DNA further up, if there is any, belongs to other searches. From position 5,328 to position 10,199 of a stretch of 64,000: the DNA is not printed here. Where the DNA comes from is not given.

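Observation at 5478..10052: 1524-aa surface-anchored fusion of two lamin-tail domains, a PhoX-type phosphatase and a two-HKD PLD-superfamily module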

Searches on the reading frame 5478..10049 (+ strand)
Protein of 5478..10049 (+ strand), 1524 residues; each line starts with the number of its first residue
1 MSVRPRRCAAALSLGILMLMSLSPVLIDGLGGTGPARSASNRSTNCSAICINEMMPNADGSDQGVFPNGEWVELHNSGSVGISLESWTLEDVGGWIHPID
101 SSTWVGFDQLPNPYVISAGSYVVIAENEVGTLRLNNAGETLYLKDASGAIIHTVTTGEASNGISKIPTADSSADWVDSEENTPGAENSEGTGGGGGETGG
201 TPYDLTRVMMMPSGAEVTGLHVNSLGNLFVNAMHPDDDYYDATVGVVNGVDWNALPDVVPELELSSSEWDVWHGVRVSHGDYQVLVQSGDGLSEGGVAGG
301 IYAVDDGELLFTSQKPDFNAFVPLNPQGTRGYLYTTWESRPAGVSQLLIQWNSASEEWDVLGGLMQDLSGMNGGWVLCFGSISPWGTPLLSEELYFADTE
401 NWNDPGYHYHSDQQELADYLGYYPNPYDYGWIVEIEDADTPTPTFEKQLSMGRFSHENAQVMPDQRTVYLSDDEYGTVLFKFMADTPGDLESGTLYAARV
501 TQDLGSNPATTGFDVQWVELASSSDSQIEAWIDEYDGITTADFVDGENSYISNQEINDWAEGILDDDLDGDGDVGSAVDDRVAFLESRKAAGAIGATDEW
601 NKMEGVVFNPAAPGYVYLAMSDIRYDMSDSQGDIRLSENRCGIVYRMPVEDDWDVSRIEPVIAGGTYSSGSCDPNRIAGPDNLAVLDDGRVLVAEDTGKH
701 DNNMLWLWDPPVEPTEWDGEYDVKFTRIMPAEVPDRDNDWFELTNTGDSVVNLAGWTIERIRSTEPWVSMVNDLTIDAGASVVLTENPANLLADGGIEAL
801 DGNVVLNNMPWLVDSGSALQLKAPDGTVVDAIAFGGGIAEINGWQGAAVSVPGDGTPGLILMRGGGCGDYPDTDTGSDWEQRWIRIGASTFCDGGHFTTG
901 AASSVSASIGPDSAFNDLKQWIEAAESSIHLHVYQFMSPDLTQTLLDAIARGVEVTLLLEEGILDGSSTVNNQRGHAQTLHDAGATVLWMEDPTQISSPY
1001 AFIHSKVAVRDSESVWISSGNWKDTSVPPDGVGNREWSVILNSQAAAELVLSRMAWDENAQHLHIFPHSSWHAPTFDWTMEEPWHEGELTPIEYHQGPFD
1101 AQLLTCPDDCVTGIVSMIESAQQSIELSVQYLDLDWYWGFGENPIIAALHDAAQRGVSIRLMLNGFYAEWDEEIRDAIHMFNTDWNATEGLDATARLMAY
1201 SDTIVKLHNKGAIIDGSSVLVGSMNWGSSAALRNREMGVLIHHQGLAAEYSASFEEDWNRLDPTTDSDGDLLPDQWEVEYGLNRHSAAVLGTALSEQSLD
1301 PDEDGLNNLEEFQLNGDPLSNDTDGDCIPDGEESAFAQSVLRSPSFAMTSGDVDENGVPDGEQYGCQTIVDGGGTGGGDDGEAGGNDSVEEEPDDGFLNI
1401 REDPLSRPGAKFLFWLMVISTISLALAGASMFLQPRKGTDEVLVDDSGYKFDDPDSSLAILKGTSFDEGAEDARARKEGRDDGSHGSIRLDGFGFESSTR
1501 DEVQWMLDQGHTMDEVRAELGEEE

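Call 3: search_protein_families(library=pfam, proteins=[window:5478-10049:+], max_evalue=1)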
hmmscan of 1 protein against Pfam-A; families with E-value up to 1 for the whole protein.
window:5478-10049:+ (1524 aa): 7 families
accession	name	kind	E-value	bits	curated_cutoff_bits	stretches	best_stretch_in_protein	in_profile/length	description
PF13091.12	PLDc_2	-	4.3e-40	137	27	2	1114-1258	1-132/132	PLD-like domain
PF00932.25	LTD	-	1.3e-30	106.4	34.3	2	44-157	3-108/109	Lamin Tail Domain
PF05787.19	PhoX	-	2.3e-29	103.4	24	1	371-703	157-454/515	Alkaline phosphatase PhoX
PF17941.7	PP_kinase_C_1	-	0.002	18.2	25.7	0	928-1025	38-133/167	Polyphosphate kinase C-terminal domain 1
PF11495.14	Regulator_TrmB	-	0.0073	16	22.2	1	910-961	7-58/233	Archaeal transcriptional regulator TrmB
PF13090.12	PP_kinase_C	-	0.032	14.2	25.8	0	1142-1167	40-65/172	Polyphosphate kinase C-terminal domain 2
PF00614.28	PLDc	-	0.19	12.3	21.9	1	1207-1227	5-25/28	Phospholipase D Active site motif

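Call 4: search_protein_families(library=ncbifam, proteins=[window:5478-10049:+], max_evalue=1)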
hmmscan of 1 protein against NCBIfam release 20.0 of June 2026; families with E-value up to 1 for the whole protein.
window:5478-10049:+ (1524 aa): 12 families
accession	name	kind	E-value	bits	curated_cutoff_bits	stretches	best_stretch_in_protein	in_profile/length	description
NF038319.1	DISARM_DrmC_I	equivalog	4.3e-25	88.6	133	2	1116-1255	101-232/236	DISARM system phospholipase D-like protein DrmC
NF010492.0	PRK13912.1-3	equivalog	4.6e-16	58.9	297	2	912-1024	33-142/178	nuclease NucT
TIGR04265.1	bac_cardiolipin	equivalog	4.1e-11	42.5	290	1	906-1259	122-452/483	cardiolipin synthase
NF010491.0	PRK13912.1-2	equivalog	1.5e-09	37.9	225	2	913-1025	36-145/180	nuclease NucT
NF010490.0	PRK13912.1-1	equivalog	2.7e-07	30.8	211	2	914-1026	31-128/159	nuclease NucT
NF010493.0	PRK13912.1-4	equivalog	1.3e-06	28.5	351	1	1192-1255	99-162/171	nuclease NucT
NF008427.0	PRK11263.1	equivalog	9e-05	21.7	281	1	939-1250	49-332/409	cardiolipin synthase ClsB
NF009107.0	PRK12452.1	equivalog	0.00033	19.5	787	1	911-1000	148-233/509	cardiolipin synthase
NF047639.1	throspo3_MtsD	equivalog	0.0012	17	800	2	1263-1322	479-531/651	cell-cell cohesion protein MtsD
NF033765.2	gliding_CglD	equivalog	0.013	13.3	400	1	1260-1371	170-277/1124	adventurous gliding motility lipoprotein CglD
NF042425.1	Amuc_1099_fam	equivalog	0.023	14.3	50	1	1272-1319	108-148/321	Amuc_1099 family pilus-like system protein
NF041068.1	DpdK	equivalog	0.13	11.8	100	1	1205-1258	115-167/167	phospholipase D-like domain-containing protein DpdK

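Call 9: find_homologous_proteins(query=window:5478-10049:+, max_evalue=0.00001)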
Query window:5478-10049:+ (1524 aa): 60 proteins with E <= 0.00001 among 8000 candidates.
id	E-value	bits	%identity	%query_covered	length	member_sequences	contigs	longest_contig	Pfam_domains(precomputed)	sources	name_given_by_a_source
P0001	0.0e+0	3448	97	100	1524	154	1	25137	PF05787.20,PF00932.26,PF13091.13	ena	-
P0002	0.0e+0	3040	85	100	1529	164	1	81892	PF05787.20,PF00932.26,PF13091.13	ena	-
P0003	0.0e+0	2895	83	97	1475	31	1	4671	PF05787.20,PF00932.26,PF13091.13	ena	-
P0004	0.0e+0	2842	80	100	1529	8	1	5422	PF05787.20,PF00932.26,PF13091.13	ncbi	-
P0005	0.0e+0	2824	79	100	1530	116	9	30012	PF05787.20,PF00932.26,PF13091.13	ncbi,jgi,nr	ncbi:MAG TPA: DUF839 domain-containing protein [Candidatus Poseidoniales archaeon]|nr:MAG: hypotheti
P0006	0.0e+0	2789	79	100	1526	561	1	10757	PF05787.20,PF00932.26,PF13091.13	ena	-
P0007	0.0e+0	2784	80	97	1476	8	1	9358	PF05787.20,PF00932.26,PF13091.13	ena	-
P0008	0.0e+0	2781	78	99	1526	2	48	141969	PF05787.20,PF00932.26,PF13091.13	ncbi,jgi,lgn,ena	-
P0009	0.0e+0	2774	80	98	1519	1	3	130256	PF05787.20,PF00932.26,PF13091.13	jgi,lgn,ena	-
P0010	0.0e+0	2771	78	99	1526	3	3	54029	PF05787.20,PF00932.26,PF13091.13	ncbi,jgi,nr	ncbi:MAG TPA: DUF839 domain-containing protein [Candidatus Poseidoniales archaeon]|nr:MAG: hypotheti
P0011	0.0e+0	2771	80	98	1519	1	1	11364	PF05787.20,PF00932.26,PF13091.13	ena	-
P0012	0.0e+0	2770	78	99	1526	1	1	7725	PF05787.20,PF00932.26,PF13091.13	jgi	-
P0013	0.0e+0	2770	80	98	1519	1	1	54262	PF05787.20,PF00932.26,PF13091.13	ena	-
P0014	0.0e+0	2745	80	96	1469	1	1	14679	PF05787.20,PF00932.26,PF13091.13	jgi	-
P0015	0.0e+0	2728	79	98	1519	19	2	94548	PF05787.20,PF00932.26,PF13091.13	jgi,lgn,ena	-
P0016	0.0e+0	2533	72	98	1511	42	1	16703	PF05787.20,PF00932.26,PF13091.13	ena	-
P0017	0.0e+0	2508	70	100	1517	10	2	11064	PF05787.20,PF00932.26,PF13091.13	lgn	-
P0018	0.0e+0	2495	70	99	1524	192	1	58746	PF05787.20,PF00932.26,PF13091.13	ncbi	-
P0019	0.0e+0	2445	69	100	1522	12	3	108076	PF05787.20,PF00932.26,PF13091.13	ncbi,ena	-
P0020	0.0e+0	2441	70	97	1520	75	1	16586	PF05787.20,PF00932.26,PF13091.13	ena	-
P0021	0.0e+0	2433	69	100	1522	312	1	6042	PF05787.20,PF00932.26,PF13091.13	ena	-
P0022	0.0e+0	2350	73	90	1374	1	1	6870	PF05787.20,PF00932.26,PF13091.13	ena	-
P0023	0.0e+0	2320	66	100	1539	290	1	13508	PF05787.20,PF00932.26,PF13091.13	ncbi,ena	-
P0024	0.0e+0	2227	64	100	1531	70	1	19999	PF05787.20,PF00932.26,PF13091.13,PF00614.29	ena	-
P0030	0.0e+0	1524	73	53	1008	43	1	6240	PF00932.26,PF13091.13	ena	-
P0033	0.0e+0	1442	70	57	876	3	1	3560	PF05787.20,PF00932.26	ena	-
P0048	0.0e+0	1290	61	53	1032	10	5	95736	PF00932.26,PF13091.13,PF00614.29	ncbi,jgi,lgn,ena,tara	tara:strand:- start:6474 stop:9572 length:3099 start_codon:yes stop_codon:yes gene_type:complete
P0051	8.5e-295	1000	83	33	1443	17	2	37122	PF05787.20,PF07969.18,PF00932.26,PF01979.27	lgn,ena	-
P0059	8.2e-82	294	41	22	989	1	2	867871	PF05787.20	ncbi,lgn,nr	ncbi:MAG: DUF839 domain-containing protein [Caldilineaceae bacterium]|nr:DUF839 domain-containing pr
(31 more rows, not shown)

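Call 15: find_encoding_contigs(protein=P0002, flank=10000, max_places=3)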
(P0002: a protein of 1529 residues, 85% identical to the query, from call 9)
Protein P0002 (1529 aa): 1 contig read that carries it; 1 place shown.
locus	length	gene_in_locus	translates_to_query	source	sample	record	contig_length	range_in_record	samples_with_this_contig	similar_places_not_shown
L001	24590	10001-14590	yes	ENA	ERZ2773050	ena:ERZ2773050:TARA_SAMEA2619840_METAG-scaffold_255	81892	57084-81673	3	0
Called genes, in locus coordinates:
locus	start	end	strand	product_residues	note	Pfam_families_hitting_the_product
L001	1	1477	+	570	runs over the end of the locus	-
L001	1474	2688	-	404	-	-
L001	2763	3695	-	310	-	-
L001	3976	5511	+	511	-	-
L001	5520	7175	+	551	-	PF01970:TctA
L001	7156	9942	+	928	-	-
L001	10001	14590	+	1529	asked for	PF00932:LTD, PF05787:PhoX, PF00932:LTD, PF13091:PLDc_2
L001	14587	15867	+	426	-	PF02885:Glycos_trans_3N (faint), PF00591:Glycos_transf_3, PF07831:PYNP_C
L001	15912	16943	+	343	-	PF01757:Acyl_transf_3, PF07786:HGSNAT_cat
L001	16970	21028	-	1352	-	PF05345:He_PIG (weak), PF27016:TCAF_N, PF17291:M60-like_N, PF13402:Peptidase_M60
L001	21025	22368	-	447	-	PF00464:SHMT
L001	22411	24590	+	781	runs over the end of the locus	PF18884:TSP3_bac (faint)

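Call 16: find_encoding_contigs(protein=P0019, flank=8000, max_places=2)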
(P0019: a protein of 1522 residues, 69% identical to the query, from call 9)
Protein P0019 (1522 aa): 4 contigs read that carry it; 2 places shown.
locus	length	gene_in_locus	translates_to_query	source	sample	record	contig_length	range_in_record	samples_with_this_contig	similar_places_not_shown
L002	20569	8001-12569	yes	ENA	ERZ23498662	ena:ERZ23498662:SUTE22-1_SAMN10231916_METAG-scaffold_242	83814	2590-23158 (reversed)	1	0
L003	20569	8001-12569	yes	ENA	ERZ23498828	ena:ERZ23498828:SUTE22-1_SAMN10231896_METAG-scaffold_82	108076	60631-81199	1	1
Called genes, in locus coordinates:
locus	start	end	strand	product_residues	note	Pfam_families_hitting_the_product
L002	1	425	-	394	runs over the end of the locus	-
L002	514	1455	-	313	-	-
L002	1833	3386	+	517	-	-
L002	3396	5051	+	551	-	PF01970:TctA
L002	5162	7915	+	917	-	PF01130:CD36 (faint)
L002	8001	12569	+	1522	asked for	PF00932:LTD, PF05787:PhoX, PF00932:LTD, PF13091:PLDc_2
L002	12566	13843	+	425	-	PF00591:Glycos_transf_3, PF07831:PYNP_C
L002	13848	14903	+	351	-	PF01757:Acyl_transf_3, PF07786:HGSNAT_cat, PF04235:DUF418 (weak)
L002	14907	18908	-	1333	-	PF05345:He_PIG (faint), PF27016:TCAF_N, PF17291:M60-like_N, PF13402:Peptidase_M60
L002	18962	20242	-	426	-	PF00464:SHMT, PF00155:Aminotran_1_2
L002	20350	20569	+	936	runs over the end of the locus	?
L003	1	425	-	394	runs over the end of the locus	-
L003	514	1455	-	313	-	-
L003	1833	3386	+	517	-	-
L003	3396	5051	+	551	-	PF01970:TctA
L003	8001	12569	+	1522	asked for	PF00932:LTD, PF05787:PhoX, PF00932:LTD, PF13091:PLDc_2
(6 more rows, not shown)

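Call 17: find_encoding_contigs(protein=P0024, flank=8000, max_places=2)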
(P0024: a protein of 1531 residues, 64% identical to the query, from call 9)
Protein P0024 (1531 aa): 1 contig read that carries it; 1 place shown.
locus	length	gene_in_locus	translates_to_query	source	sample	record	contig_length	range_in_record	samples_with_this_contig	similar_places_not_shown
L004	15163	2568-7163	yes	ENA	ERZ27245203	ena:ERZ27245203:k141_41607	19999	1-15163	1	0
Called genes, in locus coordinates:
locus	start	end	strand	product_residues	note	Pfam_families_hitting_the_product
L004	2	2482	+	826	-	?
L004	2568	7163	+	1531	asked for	PF00932:LTD, PF05787:PhoX, PF00614:PLDc (faint), PF00932:LTD, PF13091:PLDc_2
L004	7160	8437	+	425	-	PF00591:Glycos_transf_3, PF07831:PYNP_C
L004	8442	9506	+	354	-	PF01757:Acyl_transf_3, PF07786:HGSNAT_cat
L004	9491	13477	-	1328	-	PF05345:He_PIG (faint), PF27016:TCAF_N, PF17291:M60-like_N, PF13402:Peptidase_M60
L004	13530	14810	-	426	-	PF00464:SHMT, PF00155:Aminotran_1_2 (weak), PF01212:Beta_elim_lyase (faint)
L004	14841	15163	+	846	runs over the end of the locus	-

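Call 18: find_encoding_contigs(protein=P0048, flank=8000, max_places=2)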
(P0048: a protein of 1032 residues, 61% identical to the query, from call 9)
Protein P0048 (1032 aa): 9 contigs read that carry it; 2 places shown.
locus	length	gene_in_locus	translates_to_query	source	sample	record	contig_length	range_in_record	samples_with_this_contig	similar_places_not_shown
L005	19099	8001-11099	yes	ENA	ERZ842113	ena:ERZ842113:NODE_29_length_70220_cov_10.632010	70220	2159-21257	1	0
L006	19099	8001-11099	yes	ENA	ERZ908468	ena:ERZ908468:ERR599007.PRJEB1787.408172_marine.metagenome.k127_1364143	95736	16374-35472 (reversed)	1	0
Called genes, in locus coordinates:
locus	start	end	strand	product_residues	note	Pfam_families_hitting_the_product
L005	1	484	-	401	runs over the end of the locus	-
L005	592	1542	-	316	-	-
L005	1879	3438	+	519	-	-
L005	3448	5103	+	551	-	PF01970:TctA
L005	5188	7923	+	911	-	PF01130:CD36 (faint)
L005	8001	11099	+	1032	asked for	PF00932:LTD, PF13091:PLDc_2, PF00614:PLDc (weak)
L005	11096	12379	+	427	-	PF00591:Glycos_transf_3, PF07831:PYNP_C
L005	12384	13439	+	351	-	PF01757:Acyl_transf_3, PF07786:HGSNAT_cat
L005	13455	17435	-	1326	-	PF05345:He_PIG (faint), PF27016:TCAF_N, PF17291:M60-like_N, PF13402:Peptidase_M60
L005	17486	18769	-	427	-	PF00464:SHMT, PF01212:Beta_elim_lyase (faint), PF00155:Aminotran_1_2 (weak)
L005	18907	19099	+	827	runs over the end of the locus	PF18884:TSP3_bac (faint)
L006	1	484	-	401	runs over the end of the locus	-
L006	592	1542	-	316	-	-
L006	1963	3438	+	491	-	-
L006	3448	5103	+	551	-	PF01970:TctA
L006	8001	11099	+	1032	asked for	PF00932:LTD, PF13091:PLDc_2, PF00614:PLDc (weak)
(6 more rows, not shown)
